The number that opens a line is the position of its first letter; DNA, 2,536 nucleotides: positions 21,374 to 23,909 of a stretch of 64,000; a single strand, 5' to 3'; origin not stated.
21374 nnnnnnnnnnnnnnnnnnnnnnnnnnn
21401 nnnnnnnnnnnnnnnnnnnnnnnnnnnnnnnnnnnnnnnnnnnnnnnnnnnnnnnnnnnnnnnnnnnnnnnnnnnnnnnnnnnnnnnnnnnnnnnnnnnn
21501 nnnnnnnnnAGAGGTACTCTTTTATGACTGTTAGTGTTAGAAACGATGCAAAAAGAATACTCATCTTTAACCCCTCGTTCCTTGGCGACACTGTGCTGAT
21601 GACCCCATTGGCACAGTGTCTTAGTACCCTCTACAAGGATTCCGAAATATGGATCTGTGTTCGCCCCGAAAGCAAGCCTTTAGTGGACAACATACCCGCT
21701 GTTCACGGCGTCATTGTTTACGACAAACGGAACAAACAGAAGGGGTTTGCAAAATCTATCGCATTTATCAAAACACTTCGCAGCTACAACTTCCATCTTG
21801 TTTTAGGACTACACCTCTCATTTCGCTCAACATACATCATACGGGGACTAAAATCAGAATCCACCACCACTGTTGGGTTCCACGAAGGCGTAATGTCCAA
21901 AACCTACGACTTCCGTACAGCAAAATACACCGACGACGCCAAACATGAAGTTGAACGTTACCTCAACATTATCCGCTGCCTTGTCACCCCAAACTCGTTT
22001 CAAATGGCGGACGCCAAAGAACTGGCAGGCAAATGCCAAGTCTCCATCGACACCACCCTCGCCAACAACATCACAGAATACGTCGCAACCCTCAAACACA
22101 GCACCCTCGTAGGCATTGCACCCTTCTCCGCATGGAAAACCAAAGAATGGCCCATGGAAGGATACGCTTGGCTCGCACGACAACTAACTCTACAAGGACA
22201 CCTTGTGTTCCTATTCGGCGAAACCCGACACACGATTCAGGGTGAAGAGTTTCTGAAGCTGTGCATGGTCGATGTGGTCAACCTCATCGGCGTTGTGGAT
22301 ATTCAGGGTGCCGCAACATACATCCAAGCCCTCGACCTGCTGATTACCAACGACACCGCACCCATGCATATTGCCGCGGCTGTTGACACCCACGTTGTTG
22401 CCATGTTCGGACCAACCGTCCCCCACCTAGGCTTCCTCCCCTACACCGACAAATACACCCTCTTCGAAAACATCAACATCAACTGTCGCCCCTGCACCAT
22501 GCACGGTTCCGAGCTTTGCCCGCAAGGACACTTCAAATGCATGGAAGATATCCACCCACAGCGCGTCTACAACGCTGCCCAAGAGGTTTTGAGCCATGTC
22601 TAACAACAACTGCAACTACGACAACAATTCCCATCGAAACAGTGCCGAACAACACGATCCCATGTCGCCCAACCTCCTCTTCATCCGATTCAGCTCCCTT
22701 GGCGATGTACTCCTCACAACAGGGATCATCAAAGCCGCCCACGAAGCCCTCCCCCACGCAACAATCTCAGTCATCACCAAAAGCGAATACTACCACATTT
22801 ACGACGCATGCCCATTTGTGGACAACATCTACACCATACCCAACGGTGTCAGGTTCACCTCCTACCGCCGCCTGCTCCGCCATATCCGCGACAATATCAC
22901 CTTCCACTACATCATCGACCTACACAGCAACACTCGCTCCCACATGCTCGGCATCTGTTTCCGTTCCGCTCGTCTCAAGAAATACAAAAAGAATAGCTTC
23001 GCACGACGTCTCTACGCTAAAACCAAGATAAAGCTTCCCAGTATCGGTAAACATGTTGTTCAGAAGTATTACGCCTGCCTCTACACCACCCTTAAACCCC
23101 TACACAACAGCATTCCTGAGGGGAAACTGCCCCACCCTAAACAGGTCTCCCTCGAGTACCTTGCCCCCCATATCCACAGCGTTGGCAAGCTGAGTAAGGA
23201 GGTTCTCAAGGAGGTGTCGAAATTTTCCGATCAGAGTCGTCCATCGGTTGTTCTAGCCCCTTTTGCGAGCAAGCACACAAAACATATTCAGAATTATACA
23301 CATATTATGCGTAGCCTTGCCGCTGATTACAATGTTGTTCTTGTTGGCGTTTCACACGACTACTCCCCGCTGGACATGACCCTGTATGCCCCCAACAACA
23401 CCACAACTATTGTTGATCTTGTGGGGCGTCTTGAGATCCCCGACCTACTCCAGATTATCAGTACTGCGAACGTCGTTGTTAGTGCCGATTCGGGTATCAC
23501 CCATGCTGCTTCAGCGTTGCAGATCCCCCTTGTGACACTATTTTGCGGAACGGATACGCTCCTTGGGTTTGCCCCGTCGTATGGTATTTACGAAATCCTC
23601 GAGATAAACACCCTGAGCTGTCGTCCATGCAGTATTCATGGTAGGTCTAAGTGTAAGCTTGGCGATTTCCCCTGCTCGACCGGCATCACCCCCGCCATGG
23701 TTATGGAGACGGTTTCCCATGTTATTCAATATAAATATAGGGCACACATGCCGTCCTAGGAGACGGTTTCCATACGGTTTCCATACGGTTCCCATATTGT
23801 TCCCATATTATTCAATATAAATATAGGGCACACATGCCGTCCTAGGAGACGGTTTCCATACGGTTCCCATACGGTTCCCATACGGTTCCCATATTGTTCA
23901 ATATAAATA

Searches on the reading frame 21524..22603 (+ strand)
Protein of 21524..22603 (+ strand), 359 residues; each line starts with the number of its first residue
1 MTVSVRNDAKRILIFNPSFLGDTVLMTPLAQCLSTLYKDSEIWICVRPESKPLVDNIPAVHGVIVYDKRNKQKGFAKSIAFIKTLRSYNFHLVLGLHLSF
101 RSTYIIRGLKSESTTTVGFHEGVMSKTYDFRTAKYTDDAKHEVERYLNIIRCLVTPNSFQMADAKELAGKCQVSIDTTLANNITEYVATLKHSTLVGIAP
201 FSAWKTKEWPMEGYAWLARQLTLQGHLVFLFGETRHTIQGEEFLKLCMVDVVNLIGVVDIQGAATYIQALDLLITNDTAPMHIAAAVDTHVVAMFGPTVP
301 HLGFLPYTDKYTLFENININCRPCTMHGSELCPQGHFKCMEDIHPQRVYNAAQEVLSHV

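Call 21: search_protein_families(library=pfam, proteins=[window:21524-22603:+])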
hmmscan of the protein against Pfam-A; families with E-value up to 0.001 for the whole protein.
window:21524-22603:+ (359 aa): 1 family
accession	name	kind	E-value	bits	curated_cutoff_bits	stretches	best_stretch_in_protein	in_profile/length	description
PF01075.23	Glyco_transf_9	-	6.3e-33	114.6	22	1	80-328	3-240/247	Glycosyltransferase family 9 (heptosyltransferase)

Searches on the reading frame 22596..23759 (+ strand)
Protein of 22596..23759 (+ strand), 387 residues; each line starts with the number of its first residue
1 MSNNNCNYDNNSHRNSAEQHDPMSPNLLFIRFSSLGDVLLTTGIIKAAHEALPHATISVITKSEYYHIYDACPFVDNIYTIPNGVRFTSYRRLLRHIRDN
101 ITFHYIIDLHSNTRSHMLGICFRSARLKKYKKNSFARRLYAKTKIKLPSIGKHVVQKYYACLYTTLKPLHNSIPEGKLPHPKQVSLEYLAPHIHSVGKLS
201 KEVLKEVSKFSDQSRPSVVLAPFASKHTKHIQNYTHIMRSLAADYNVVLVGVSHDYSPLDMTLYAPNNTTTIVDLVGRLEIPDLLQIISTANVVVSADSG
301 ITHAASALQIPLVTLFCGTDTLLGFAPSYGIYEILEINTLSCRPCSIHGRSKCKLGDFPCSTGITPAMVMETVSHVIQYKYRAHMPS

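Call 21: search_protein_families(library=pfam, proteins=[window:22596-23759:+])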
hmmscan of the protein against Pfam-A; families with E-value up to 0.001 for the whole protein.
window:22596-23759:+ (387 aa): 1 family
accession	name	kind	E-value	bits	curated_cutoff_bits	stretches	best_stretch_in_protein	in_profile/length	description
PF01075.23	Glyco_transf_9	-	1.3e-19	71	22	1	102-321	12-214/247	Glycosyltransferase family 9 (heptosyltransferase)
